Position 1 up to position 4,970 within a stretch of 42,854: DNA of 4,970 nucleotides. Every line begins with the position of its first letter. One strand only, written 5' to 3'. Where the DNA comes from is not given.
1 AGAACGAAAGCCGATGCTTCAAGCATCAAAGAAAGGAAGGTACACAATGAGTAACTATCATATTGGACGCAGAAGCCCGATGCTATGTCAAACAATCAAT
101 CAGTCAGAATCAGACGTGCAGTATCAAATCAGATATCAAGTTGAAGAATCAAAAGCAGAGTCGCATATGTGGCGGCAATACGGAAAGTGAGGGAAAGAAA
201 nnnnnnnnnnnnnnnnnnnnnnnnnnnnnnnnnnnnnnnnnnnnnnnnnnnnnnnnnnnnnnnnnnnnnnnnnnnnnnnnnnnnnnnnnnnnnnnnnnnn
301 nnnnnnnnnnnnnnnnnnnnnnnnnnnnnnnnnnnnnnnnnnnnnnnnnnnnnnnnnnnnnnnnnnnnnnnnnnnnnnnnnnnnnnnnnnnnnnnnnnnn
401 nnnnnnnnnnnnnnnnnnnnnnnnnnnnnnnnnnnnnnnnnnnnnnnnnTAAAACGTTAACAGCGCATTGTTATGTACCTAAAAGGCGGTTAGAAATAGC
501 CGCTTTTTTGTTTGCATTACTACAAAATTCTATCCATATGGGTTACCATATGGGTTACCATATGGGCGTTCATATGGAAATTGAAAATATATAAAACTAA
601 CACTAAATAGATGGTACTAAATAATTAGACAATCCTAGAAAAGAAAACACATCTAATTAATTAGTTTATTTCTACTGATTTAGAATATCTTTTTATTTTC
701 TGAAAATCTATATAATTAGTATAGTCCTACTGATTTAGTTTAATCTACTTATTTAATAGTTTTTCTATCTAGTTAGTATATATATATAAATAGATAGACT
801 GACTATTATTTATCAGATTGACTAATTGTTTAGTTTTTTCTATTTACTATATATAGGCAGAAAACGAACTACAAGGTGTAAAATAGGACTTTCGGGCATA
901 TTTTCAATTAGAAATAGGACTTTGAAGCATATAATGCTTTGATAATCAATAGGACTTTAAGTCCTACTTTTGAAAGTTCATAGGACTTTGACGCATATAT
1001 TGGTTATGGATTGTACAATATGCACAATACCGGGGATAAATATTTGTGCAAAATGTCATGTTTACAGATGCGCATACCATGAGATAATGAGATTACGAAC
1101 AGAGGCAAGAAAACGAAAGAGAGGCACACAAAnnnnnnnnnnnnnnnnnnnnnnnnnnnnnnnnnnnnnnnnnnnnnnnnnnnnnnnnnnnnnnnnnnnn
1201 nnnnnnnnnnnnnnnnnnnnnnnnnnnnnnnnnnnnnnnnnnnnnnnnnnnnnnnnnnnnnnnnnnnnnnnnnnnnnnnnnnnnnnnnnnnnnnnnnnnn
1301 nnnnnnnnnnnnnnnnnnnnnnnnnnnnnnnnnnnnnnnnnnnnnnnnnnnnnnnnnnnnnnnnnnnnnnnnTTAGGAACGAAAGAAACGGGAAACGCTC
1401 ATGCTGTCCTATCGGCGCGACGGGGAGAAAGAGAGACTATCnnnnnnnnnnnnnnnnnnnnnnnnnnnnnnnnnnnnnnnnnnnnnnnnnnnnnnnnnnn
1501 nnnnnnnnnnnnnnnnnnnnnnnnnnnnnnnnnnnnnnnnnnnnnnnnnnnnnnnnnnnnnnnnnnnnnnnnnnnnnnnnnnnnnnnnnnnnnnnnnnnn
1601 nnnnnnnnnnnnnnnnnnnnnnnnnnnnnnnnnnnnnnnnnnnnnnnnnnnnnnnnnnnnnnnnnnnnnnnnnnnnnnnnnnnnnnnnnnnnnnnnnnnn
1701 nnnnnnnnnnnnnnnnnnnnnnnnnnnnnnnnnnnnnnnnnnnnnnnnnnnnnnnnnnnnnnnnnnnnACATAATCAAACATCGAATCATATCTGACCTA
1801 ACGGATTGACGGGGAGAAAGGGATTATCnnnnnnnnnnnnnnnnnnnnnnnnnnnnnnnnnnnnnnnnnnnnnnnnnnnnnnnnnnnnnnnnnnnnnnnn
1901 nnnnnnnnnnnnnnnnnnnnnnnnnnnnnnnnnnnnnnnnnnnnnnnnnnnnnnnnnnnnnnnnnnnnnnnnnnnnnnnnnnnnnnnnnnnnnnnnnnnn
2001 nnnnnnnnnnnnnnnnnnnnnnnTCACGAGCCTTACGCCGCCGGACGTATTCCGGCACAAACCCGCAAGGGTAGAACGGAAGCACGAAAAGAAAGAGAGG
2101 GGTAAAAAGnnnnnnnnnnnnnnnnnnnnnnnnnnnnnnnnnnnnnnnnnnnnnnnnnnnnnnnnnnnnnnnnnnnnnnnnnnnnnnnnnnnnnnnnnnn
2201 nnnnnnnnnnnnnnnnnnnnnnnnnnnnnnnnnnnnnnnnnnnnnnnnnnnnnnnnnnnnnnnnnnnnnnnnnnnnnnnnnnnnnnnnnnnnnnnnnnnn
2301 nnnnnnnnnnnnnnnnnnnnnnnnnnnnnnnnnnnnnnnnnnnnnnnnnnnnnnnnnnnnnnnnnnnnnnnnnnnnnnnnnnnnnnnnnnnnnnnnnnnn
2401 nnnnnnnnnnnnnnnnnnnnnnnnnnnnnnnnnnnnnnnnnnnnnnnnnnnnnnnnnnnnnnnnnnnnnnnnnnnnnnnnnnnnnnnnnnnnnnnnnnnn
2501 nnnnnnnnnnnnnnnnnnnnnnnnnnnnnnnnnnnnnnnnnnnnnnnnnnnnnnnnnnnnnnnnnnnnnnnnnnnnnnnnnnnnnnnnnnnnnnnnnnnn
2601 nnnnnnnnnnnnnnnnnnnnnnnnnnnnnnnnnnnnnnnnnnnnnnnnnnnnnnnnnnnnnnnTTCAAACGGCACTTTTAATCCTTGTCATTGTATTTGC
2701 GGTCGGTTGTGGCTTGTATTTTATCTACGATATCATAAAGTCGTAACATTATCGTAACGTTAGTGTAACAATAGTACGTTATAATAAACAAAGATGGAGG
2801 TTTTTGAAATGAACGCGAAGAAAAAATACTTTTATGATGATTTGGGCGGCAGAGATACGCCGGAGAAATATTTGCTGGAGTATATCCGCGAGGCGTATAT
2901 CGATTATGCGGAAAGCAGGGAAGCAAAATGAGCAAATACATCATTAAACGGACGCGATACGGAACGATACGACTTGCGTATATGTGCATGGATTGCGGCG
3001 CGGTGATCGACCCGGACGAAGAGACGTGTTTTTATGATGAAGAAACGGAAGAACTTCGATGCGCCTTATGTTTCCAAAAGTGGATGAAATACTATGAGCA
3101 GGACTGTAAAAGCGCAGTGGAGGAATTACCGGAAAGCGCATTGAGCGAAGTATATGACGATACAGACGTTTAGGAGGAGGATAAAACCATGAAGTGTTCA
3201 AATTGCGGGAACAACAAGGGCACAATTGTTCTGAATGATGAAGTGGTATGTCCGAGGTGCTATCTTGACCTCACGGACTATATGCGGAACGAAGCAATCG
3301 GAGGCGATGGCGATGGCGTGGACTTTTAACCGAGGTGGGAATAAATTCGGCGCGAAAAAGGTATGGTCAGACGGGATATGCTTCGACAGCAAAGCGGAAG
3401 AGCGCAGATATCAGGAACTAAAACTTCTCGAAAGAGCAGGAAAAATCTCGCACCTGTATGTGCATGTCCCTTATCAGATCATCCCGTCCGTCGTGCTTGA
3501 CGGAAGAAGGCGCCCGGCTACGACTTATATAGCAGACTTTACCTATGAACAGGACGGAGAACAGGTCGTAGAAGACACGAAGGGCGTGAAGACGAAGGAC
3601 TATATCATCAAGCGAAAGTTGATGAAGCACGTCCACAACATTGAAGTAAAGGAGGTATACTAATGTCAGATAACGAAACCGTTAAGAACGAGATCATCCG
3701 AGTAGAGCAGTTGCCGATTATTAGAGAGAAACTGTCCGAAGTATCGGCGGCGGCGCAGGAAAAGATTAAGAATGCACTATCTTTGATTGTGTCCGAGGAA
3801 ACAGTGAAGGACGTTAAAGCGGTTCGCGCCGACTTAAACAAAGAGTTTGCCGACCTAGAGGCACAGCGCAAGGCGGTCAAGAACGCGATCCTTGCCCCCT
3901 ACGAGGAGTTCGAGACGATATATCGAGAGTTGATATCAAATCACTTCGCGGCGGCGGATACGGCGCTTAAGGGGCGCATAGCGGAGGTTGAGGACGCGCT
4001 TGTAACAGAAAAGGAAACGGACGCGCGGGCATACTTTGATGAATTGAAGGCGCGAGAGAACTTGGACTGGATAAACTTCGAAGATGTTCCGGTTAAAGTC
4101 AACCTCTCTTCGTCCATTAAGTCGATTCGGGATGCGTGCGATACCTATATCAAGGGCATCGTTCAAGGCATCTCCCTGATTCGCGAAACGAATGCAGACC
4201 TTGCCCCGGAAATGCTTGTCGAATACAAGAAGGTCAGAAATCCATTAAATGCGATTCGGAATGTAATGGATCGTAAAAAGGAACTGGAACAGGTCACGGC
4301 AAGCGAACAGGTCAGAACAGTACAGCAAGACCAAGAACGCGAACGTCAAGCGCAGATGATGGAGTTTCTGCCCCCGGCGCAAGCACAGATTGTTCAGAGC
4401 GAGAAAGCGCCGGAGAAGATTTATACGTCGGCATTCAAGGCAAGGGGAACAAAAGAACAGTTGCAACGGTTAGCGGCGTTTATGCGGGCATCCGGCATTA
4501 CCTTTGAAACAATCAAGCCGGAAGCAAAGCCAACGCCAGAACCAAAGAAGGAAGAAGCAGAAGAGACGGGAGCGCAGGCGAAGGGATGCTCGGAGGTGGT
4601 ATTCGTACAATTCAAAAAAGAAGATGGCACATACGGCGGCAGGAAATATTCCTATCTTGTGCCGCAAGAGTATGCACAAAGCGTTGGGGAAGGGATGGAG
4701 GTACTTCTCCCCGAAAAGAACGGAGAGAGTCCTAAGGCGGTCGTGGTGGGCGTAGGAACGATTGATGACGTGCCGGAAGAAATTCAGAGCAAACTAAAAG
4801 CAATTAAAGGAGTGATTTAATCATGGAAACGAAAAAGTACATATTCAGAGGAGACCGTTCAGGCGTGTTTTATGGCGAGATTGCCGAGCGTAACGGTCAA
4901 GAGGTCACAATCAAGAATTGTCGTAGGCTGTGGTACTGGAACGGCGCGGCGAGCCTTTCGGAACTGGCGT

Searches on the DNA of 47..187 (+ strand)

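Call 96: search_with_rna_model(model_id=R1, sources=[L359, L360, L361, L362, L279, L278], max_evalue=10, filters=off, show_alignments=6)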
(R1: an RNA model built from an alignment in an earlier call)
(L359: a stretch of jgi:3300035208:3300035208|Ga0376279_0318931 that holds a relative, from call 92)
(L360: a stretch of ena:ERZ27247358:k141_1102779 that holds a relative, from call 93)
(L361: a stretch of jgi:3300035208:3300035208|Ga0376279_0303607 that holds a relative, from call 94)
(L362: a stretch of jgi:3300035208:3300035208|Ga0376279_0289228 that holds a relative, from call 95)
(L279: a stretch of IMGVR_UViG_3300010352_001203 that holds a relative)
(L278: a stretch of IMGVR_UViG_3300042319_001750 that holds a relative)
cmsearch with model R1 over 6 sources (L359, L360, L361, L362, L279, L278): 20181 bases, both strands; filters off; matches with E-value up to 10: 8.
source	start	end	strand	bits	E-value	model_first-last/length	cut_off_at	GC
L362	85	153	+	69.3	8.1e-18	1-69/69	no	0.57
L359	462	530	+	67.7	2.3e-17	1-69/69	no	0.55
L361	491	536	+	12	0.14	1-69/69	no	0.33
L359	231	245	-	8.1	1.8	43-57/69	no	0.53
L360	245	275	-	6.2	5.9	1-69/69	no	0.45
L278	9226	9285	+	6.1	6.5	1-69/69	no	0.5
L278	6725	6778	+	6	7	1-69/69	no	0.56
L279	3702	3738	-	5.6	8.9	1-69/69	no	0.38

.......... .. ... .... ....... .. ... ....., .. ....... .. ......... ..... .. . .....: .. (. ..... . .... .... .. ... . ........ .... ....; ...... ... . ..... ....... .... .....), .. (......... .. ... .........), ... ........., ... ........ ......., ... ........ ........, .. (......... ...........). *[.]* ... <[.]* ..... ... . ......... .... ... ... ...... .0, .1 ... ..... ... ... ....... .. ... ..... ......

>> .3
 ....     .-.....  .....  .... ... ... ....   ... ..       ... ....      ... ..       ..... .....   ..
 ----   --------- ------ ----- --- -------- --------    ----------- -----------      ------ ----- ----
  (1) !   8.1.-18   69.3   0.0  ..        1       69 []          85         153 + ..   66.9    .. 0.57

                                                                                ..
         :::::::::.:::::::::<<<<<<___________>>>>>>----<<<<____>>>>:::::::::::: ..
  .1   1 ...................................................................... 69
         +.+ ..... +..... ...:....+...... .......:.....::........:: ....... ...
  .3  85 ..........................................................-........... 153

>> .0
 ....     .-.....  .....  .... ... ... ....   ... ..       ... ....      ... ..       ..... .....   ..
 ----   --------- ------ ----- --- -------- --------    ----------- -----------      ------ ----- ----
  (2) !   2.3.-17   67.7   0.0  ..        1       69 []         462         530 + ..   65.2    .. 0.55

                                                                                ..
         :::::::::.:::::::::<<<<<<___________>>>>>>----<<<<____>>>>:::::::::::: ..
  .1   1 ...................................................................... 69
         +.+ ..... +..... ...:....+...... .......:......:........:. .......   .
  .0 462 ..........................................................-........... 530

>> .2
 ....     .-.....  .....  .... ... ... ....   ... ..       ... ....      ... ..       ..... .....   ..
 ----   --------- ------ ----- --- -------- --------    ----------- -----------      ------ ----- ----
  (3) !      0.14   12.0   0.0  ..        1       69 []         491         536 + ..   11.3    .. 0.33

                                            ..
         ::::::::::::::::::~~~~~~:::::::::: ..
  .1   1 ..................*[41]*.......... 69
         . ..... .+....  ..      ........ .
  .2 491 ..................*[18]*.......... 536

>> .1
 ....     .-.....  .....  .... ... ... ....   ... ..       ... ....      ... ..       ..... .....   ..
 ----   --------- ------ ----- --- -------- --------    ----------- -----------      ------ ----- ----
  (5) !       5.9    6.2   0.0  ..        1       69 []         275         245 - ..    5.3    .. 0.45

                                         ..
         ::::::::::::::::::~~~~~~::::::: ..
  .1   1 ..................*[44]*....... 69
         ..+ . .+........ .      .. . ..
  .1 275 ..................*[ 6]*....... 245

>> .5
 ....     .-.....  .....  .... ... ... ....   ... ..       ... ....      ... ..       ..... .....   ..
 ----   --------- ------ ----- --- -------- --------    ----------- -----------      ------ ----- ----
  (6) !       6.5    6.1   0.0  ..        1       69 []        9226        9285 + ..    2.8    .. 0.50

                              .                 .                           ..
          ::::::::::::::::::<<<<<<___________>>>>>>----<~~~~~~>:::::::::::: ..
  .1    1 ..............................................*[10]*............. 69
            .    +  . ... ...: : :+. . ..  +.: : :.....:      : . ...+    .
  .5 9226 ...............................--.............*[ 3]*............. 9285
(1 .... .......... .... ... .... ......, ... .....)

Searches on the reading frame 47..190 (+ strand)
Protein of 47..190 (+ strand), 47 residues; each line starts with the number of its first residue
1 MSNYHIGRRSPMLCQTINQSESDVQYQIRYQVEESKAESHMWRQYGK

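Call 36: search_protein_families(library=pfam, proteins=[window:47-190:+], max_evalue=0.01)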
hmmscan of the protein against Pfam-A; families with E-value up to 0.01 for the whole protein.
window:47-190:+ (47 aa): 0 families

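Call 37: search_protein_families(library=phrogs, proteins=[window:47-190:+], max_evalue=0.01)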
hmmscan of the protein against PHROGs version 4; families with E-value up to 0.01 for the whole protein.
window:47-190:+ (47 aa): 0 families

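Call 39: find_homologous_proteins(query=A1, max_evalue=0.001)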
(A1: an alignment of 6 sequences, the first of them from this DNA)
Query A1 (6 sequences) (47 aa, profile of the alignment): 9 proteins with E <= 0.001 among 9 candidates.
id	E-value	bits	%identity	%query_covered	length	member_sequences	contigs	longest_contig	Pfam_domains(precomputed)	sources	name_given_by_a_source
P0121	2.8e-28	116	85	100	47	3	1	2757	-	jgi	jgi:hypothetical protein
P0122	4.3e-28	115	87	100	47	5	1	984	-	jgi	jgi:hypothetical protein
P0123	6.3e-27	112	83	100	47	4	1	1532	-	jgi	jgi:hypothetical protein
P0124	2.9e-26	109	79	100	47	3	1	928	-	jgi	jgi:hypothetical protein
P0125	3.2e-26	109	77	100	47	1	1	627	-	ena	-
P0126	1.1e-25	108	96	100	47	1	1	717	-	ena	-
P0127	2.1e-25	107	83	100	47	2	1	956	-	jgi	jgi:hypothetical protein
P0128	6.9e-24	102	74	100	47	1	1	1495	-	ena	-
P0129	4.7e-23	99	89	96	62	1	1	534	-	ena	-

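Call 42: find_encoding_contigs(protein=P0121, flank=3000, max_places=6)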
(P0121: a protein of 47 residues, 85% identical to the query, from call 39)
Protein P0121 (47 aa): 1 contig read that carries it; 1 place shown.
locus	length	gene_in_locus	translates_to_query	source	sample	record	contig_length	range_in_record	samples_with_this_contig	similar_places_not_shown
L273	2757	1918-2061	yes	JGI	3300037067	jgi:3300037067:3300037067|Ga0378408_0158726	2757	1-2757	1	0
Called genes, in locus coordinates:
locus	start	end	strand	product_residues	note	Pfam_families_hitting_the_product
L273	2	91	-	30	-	?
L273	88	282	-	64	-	-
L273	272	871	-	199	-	-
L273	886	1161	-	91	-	-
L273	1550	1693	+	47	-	-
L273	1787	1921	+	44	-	-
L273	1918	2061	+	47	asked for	-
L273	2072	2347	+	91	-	-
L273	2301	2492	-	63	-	-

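Call 43: find_encoding_contigs(protein=P0123, flank=3000, max_places=6)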
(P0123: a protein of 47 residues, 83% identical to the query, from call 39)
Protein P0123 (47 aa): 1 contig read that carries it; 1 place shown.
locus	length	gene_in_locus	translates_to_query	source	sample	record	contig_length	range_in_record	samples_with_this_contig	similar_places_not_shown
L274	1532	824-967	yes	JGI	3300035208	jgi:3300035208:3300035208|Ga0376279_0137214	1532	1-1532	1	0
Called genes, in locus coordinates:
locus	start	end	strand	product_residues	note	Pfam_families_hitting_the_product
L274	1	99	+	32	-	?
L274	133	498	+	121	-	-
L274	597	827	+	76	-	-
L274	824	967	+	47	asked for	-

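Call 44: find_encoding_contigs(protein=P0128, flank=3000, max_places=6)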
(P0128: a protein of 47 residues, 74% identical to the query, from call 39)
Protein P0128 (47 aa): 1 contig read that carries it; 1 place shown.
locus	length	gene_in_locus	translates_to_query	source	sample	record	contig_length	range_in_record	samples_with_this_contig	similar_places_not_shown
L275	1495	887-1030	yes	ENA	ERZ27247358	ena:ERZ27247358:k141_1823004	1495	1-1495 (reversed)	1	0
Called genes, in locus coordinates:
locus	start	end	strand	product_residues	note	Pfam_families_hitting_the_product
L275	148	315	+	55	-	-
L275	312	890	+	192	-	-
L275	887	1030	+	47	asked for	-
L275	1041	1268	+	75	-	-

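Call 92: find_encoding_contigs(protein=P0124, flank=1500, max_places=5)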
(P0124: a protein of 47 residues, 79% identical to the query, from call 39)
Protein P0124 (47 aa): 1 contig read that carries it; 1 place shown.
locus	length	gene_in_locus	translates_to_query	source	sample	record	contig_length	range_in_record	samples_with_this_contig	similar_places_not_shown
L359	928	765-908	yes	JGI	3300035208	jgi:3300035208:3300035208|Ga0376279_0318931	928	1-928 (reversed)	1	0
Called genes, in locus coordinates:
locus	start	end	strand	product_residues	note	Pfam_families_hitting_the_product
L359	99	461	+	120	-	-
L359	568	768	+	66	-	-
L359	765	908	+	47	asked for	-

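Call 93: find_encoding_contigs(protein=P0125, flank=1500, max_places=5)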
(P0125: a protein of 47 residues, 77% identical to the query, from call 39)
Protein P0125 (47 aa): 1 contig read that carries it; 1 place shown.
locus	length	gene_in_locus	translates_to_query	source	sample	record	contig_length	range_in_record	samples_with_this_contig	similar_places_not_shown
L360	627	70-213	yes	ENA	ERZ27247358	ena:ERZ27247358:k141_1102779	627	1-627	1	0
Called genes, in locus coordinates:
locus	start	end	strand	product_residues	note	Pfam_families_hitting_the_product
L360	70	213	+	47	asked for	-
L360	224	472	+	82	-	-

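Call 94: find_encoding_contigs(protein=P0127, flank=1500, max_places=5)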
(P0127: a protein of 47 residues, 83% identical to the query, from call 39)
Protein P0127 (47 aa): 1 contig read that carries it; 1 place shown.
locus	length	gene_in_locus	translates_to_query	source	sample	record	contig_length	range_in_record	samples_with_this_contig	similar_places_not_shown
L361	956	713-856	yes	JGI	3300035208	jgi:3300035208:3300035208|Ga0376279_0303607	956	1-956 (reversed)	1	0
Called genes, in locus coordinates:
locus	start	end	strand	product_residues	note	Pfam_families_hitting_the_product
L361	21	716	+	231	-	-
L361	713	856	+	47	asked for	-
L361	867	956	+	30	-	?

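Call 95: find_encoding_contigs(protein=P0122, flank=1500, max_places=5)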
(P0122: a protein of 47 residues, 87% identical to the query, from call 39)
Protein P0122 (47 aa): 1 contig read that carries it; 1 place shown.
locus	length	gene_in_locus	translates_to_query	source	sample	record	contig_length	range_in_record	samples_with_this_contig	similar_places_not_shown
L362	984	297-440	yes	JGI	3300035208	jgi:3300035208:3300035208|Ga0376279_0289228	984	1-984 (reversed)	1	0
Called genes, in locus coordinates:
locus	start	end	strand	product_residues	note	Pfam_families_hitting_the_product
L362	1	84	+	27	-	?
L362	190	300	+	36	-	-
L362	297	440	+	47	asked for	-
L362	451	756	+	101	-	-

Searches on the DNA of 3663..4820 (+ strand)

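Call 49: search_rna_families(source=L122, start=4400, end=5600, threshold=evalue, max_evalue=10, show_alignments=3)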
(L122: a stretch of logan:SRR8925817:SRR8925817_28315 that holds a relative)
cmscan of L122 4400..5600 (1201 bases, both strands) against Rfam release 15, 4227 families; matches with E-value up to 10: 3.
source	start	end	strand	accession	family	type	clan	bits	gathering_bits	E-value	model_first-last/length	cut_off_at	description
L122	4962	5015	+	RF02276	Hammerhead_II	Gene; ribozyme;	CL00010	29.6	37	0.0011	1-66/66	no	Hammerhead ribozyme (type II)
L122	4625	4682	+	RF03064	RAGATH-18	Gene; sRNA;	-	16.4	44.9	8.2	1-71/71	no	RAGATH-18 RNA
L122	4997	5055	+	RF01122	sR39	Gene; snRNA; snoRNA; CD-box;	-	12.3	50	3.6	1-56/56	no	Small nucleolar RNA sR39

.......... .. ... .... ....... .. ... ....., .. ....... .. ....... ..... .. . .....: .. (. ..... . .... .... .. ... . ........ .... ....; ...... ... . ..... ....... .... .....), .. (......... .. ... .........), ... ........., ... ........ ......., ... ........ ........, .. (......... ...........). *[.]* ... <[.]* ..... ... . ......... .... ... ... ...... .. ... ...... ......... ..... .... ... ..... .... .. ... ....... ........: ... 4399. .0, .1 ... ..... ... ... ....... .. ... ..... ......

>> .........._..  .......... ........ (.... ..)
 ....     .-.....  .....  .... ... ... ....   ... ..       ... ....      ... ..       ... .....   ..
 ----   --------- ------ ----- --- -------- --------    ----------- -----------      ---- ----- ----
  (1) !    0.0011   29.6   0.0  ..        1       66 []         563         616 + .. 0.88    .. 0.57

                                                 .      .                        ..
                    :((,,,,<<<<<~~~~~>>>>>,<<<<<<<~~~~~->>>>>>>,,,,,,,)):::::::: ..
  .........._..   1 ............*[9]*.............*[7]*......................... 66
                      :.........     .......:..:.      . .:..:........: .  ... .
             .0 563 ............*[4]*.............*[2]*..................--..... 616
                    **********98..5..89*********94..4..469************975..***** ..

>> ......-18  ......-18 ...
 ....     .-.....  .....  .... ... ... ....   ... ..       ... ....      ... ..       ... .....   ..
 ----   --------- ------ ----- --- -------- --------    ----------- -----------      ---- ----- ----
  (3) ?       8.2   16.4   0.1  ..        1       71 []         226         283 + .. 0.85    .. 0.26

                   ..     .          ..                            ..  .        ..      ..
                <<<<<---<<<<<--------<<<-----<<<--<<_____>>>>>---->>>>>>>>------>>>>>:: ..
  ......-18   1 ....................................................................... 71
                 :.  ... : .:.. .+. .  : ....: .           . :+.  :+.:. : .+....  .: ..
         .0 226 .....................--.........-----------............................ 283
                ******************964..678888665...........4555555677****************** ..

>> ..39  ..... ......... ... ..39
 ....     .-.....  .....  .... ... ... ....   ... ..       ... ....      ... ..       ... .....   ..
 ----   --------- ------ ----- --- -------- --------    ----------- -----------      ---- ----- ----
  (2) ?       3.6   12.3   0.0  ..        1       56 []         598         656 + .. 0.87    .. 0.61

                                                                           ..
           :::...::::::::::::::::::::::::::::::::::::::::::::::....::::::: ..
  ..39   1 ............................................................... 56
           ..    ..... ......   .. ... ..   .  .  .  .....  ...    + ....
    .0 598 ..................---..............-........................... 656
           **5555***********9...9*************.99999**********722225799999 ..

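Call 65: search_rna_families(sources=[L120, L122, L128, L129, L159, L162, L165, L183, L198, L273, L274, L275], threshold=evalue, max_evalue=0.5, show_alignments=4)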
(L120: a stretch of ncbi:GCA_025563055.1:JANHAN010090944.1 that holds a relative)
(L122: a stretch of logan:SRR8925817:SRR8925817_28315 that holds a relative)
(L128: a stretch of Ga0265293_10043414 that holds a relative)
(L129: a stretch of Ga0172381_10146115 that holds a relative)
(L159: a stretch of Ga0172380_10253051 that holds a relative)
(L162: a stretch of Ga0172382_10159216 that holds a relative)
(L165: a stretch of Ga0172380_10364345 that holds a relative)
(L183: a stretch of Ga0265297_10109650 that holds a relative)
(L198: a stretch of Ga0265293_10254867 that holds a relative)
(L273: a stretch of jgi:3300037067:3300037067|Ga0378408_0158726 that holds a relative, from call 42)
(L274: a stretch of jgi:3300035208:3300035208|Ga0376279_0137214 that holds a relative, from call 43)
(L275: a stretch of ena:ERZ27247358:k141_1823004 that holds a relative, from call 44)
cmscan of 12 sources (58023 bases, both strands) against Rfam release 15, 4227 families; matches with E-value up to 0.5: 2.
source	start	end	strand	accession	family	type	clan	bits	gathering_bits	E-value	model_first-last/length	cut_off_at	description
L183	12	85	-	RF03704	MIR4380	Gene; miRNA;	-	31.4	83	0.024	1-82/82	no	MIR4380 microRNA precursor family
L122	4962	5015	+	RF02276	Hammerhead_II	Gene; ribozyme;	CL00010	29.6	37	0.053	1-66/66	no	Hammerhead ribozyme (type II)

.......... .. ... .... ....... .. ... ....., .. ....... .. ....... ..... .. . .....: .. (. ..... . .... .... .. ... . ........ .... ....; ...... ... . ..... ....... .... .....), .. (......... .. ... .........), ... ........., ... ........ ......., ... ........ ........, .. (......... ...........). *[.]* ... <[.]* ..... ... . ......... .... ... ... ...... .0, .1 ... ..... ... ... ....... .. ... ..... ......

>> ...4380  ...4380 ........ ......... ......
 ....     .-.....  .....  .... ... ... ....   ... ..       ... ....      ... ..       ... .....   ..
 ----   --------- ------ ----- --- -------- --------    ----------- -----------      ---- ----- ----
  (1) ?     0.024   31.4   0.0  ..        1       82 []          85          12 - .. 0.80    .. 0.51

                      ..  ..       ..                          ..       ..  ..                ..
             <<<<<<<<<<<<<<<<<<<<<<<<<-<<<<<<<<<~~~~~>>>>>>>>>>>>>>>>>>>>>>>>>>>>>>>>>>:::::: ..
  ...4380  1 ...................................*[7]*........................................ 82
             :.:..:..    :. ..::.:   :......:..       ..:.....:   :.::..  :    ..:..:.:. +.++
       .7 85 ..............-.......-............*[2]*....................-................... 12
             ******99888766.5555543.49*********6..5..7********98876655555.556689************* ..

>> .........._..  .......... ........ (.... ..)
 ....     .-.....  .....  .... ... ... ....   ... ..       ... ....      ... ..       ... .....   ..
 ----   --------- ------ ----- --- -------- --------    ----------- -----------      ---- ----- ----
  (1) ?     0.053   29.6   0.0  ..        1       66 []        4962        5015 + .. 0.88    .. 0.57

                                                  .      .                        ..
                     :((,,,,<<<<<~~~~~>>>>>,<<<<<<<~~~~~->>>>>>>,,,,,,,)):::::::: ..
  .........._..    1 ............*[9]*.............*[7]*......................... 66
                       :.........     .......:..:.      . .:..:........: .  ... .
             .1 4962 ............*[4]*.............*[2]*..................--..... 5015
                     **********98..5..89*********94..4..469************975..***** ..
